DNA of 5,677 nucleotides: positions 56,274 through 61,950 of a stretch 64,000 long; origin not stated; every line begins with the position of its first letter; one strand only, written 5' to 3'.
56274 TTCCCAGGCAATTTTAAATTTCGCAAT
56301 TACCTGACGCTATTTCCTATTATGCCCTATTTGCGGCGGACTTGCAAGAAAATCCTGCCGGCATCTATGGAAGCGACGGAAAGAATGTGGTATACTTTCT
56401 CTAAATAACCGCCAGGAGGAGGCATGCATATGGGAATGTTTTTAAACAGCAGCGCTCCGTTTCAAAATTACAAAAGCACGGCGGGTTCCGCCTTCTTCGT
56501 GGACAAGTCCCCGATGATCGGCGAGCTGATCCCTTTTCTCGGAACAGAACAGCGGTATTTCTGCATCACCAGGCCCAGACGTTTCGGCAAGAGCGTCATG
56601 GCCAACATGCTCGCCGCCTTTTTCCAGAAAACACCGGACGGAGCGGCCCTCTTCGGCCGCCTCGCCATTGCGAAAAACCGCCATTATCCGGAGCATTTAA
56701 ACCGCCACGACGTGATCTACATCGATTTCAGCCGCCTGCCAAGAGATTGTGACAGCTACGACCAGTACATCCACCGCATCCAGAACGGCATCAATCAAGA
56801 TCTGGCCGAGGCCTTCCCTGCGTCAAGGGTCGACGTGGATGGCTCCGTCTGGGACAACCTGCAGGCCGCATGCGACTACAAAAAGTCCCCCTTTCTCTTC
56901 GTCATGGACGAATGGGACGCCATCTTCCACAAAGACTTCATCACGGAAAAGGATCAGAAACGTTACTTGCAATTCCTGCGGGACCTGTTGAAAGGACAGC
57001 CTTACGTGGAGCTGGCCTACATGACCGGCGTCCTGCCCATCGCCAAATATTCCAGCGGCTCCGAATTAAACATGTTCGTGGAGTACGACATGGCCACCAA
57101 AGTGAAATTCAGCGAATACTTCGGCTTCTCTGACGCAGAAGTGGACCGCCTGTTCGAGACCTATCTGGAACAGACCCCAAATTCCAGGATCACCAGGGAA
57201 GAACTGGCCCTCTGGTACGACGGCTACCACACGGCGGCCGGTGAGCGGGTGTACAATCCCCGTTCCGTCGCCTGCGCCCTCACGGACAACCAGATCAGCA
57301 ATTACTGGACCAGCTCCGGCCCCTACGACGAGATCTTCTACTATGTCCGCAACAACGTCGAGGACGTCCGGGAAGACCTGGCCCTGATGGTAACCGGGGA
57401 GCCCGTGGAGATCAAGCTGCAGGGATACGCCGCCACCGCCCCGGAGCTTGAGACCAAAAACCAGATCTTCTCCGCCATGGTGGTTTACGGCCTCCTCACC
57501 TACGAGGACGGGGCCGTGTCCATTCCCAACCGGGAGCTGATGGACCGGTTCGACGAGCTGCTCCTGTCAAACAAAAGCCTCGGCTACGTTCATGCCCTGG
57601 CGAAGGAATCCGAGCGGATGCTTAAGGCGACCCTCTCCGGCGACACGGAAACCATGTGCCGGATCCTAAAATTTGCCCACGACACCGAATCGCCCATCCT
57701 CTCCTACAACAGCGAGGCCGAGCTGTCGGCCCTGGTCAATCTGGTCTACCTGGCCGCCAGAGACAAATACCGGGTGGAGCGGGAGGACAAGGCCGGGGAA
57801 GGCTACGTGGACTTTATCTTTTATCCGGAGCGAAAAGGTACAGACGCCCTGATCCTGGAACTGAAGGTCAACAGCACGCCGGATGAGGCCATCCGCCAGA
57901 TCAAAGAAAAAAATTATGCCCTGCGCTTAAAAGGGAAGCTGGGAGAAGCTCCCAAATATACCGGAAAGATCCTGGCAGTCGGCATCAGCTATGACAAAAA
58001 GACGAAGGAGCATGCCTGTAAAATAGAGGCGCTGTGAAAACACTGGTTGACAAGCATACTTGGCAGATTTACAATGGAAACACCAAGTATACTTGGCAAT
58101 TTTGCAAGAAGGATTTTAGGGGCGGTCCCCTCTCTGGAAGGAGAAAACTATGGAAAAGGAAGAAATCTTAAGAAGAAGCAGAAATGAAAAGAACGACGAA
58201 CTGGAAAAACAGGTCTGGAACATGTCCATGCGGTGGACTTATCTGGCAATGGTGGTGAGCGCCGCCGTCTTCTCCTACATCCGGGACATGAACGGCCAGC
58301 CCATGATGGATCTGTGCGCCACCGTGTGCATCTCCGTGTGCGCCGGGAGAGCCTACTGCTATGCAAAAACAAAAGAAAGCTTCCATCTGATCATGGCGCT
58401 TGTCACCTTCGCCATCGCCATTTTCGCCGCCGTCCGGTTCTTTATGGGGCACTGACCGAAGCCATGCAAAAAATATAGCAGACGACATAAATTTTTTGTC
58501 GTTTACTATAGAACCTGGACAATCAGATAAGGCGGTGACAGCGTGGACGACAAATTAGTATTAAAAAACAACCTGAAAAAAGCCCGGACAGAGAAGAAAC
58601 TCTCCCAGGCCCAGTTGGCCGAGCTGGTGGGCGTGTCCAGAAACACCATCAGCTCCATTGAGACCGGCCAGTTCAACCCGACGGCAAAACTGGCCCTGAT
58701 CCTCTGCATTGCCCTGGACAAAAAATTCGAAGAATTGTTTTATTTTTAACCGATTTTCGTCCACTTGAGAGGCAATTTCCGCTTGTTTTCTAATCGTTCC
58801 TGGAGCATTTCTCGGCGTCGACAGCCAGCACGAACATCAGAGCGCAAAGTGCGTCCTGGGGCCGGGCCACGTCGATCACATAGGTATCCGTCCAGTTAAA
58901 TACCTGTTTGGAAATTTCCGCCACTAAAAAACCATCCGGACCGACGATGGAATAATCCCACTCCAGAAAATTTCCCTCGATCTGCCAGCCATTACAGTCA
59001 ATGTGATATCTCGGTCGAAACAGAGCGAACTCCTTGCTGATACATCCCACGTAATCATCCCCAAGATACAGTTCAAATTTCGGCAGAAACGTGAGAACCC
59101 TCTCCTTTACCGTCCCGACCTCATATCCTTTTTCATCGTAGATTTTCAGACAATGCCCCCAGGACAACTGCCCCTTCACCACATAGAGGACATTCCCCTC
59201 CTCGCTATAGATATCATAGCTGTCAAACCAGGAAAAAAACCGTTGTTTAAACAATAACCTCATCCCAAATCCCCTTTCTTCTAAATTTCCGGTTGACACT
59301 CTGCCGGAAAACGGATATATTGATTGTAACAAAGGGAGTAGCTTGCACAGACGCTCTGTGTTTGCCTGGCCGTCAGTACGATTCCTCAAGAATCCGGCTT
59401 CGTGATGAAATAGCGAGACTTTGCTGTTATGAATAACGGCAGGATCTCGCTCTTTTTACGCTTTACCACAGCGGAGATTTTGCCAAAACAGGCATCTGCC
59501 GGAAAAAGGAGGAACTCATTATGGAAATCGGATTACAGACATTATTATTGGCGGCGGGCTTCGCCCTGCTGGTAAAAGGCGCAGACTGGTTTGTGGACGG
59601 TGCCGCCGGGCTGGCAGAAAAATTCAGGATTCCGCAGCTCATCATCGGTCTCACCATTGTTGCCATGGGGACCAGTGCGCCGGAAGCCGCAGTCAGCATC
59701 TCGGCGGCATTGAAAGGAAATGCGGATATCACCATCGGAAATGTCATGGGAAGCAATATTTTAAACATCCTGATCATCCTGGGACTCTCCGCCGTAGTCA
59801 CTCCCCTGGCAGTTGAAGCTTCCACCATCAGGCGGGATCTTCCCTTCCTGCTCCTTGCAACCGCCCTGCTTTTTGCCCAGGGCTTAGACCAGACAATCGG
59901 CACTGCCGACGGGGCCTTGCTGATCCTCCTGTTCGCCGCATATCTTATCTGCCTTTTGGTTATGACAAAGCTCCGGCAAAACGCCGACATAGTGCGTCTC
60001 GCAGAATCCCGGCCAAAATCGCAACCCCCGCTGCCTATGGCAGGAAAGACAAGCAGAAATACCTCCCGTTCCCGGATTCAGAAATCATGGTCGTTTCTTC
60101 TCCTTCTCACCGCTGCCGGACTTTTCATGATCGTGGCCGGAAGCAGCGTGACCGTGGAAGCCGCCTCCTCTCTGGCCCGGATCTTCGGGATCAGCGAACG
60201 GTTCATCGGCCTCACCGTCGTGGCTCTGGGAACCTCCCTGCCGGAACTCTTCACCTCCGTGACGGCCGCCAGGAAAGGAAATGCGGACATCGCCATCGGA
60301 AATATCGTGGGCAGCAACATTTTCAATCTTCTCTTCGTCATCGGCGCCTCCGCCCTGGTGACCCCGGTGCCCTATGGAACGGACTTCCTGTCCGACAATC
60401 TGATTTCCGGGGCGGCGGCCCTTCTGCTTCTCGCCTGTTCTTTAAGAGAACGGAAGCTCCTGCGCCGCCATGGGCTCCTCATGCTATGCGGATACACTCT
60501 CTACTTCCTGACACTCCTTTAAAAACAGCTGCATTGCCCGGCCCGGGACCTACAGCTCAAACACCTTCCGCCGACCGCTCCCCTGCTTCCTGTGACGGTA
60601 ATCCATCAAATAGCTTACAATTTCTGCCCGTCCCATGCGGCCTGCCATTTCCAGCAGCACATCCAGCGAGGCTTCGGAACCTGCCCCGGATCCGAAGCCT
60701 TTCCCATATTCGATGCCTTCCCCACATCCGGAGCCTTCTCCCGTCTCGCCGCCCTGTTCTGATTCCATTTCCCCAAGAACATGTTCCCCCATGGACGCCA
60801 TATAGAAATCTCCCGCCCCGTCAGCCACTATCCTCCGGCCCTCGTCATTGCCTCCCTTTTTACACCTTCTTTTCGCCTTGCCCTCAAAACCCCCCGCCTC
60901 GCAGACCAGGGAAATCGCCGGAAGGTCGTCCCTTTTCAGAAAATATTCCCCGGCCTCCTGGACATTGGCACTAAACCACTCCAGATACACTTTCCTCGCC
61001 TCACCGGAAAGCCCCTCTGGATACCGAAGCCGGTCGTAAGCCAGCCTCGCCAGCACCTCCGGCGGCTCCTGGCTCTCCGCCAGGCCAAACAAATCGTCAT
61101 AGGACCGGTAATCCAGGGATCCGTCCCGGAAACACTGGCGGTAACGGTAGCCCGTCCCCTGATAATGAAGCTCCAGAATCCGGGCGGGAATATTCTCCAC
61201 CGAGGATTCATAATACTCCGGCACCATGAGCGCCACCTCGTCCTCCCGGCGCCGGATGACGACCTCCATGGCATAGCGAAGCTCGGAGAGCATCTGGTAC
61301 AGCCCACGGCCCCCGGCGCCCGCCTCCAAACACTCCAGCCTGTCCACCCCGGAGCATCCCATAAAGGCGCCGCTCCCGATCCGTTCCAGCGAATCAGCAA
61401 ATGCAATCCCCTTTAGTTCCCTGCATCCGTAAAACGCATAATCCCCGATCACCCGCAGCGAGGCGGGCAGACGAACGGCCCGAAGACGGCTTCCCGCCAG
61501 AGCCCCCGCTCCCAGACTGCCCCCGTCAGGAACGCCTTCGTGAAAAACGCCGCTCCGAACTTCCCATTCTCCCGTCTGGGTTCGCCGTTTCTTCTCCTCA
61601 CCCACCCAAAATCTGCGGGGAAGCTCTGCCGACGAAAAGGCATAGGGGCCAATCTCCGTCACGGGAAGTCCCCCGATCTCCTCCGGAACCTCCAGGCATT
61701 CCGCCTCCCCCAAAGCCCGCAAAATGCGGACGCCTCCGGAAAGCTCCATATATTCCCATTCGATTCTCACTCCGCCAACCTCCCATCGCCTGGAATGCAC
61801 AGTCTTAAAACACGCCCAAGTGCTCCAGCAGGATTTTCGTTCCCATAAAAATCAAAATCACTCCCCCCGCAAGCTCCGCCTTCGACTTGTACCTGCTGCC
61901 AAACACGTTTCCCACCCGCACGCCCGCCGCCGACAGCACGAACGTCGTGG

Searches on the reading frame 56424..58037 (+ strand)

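Call 7: search_protein_families(library=pfam, proteins=[window:56424-58037:+])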
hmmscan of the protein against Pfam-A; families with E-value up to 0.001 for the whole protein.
window:56424-58037:+ (537 aa): 2 families
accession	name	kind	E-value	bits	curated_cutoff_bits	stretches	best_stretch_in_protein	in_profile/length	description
PF09820.16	AAA-ATPase_like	-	1.9e-24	87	26.1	1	21-209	13-198/201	Predicted AAA-ATPase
PF08011.17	PDDEXK_9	-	4.1e-09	36.8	25.5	1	441-527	12-99/105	PD-(D/E)XK nuclease superfamily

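Call 35: search_protein_families(library=padloc, proteins=[window:56424-58037:+], max_evalue=0.01)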
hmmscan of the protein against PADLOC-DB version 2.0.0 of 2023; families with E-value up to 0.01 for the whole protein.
window:56424-58037:+ (537 aa): 0 families

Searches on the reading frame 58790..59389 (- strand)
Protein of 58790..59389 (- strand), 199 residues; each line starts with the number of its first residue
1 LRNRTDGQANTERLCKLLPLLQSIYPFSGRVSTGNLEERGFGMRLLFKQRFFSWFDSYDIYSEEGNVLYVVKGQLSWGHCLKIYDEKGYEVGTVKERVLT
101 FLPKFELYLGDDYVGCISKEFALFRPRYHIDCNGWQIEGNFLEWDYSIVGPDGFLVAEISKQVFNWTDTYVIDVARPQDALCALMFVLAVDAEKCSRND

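Call 17: search_protein_families(library=pfam, proteins=[window:58790-59389:-])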
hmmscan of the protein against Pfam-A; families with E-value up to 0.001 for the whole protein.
window:58790-59389:- (199 aa): 1 family
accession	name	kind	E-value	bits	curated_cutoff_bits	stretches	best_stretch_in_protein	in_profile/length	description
PF04525.18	LOR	-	4.4e-09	36.7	24.5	1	56-181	28-179/187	LURP-one-related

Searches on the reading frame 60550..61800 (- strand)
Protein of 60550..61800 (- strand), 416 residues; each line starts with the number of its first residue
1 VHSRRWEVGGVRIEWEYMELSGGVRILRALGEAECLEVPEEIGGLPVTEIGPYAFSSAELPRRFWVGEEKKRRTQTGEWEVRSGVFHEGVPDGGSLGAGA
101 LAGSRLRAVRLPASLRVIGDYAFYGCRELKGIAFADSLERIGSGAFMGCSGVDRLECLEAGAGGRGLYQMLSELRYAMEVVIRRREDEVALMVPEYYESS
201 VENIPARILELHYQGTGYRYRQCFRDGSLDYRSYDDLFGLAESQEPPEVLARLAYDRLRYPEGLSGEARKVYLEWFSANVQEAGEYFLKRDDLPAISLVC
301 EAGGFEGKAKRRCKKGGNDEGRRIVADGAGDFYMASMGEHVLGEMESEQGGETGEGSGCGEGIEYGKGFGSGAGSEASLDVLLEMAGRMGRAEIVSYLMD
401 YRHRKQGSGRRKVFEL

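Call 7: search_protein_families(library=pfam, proteins=[window:60550-61800:-])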
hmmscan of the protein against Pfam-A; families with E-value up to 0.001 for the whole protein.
window:60550-61800:- (416 aa): 1 family
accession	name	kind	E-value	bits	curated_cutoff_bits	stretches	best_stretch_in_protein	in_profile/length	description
PF13306.12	LRR_5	-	8.6e-11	42.3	27.7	1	96-152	3-58/127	BspA type Leucine rich repeat region (6 copies)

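Call 35: search_protein_families(library=padloc, proteins=[window:60550-61800:-], max_evalue=0.01)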
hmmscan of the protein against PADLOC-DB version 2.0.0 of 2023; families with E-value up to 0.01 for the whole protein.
window:60550-61800:- (416 aa): 0 families

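Call 85: search_protein_families(library=ncbifam, proteins=[window:60550-61800:-], max_evalue=0.001)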
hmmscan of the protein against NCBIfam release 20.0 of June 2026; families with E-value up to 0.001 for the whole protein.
window:60550-61800:- (416 aa): 1 family
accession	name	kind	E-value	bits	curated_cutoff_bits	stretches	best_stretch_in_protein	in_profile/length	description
NF047961.1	adhesin_HupY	equivalog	1.7e-05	23.1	1250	1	105-147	210-251/978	leucine-rich repeat adhesin HupY/LrrG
